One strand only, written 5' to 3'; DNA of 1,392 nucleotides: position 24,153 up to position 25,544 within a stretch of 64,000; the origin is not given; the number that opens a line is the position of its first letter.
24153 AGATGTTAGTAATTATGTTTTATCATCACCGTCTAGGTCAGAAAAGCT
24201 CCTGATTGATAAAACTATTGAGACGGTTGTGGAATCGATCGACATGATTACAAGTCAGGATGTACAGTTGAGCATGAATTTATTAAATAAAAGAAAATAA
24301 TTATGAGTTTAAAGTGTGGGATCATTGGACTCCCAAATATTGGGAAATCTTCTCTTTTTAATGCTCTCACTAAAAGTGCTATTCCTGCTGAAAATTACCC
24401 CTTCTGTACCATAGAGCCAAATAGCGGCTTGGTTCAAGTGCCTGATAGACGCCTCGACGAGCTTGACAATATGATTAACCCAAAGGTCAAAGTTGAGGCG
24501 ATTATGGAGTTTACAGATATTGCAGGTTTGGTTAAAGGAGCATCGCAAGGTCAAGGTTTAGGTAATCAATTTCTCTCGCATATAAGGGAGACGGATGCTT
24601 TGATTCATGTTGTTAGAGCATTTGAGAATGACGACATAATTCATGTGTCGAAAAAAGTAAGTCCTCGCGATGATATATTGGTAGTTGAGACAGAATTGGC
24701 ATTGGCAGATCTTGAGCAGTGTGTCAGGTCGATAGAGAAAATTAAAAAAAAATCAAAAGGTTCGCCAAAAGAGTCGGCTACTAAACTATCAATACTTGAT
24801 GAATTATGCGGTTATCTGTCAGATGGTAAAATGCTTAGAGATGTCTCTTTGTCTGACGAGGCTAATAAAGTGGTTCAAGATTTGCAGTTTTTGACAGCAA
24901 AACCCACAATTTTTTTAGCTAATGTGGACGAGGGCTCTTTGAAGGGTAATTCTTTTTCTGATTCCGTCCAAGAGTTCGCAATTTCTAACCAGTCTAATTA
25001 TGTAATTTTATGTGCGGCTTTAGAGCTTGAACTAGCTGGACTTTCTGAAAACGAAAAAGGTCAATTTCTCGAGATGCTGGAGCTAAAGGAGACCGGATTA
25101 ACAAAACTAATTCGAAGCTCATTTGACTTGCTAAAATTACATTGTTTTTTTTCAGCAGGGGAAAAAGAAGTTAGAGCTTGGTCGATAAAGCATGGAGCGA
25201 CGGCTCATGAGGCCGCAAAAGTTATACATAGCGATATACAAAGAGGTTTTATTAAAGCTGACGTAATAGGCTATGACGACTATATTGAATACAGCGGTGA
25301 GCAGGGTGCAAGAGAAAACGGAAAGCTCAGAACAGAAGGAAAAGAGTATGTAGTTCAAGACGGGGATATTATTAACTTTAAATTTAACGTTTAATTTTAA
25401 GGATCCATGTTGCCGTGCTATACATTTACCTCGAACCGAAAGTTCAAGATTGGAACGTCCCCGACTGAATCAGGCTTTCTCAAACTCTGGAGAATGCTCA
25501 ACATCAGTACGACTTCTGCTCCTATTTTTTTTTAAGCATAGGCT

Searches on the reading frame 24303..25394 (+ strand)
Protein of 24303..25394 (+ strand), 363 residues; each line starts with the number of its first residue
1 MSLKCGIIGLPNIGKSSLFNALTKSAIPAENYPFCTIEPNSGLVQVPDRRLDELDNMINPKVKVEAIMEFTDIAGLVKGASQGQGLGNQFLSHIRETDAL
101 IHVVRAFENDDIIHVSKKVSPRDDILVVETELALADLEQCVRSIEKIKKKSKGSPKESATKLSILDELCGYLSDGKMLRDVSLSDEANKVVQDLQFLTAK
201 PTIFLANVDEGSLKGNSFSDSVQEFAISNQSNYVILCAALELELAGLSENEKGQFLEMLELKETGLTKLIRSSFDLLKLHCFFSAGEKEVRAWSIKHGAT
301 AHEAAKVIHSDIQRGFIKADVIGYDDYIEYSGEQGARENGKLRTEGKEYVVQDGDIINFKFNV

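Call 36: find_encoding_contigs(protein=window:24303-25394:+, flank=10000, max_places=1)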
Protein window:24303-25394:+ (363 aa): 15 contigs read that carry it; 1 place shown.
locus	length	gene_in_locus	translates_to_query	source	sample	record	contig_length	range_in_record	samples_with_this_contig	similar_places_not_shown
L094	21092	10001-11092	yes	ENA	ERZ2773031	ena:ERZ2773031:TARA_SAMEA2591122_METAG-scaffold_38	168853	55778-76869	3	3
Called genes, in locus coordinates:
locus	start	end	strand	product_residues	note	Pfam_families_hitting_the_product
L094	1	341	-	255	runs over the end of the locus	PF03372:Exo_endo_phos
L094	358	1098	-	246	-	PF00899:ThiF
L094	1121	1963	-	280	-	PF17827:PrmC_N, PF01135:PCMT (weak), PF05175:MTS, PF02390:Methyltransf_4, PF13847:Methyltransf_31, PF13649:Methyltransf_25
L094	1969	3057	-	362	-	PF03462:PCRF, PF00472:RF-1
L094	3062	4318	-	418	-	PF05201:GlutR_N, PF01488:Shikimate_DH, PF00745:GlutR_dimer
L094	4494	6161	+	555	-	PF07719:TPR_2 (faint), PF13181:TPR_8 (faint), PF13432:TPR_16 (faint), PF00515:TPR_1 (faint), PF12895:ANAPC3 (faint), PF13424:TPR_12 (faint), PF13428:TPR_14 (faint), PF14559:TPR_19 (faint), +1 more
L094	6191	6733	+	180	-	-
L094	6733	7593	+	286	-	PF00288:GHMP_kinases_N, PF08544:GHMP_kinases_C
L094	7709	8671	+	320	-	PF13793:Pribosyltran_N, PF00156:Pribosyltran, PF14572:Pribosyl_synth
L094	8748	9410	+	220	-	PF01386:Ribosomal_L25p, PF14693:Ribosomal_TL5_C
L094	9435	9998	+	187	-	PF01195:Pept_tRNA_hydro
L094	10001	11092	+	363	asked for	PF01926:MMR_HSR1, PF02421:FeoB_N (weak), PF06071:YchF-GTPase_C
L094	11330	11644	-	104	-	PF05164:ZapA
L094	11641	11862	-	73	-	PF06005:ZapB (weak)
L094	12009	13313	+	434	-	PF05195:AMP_N, PF00557:Peptidase_M24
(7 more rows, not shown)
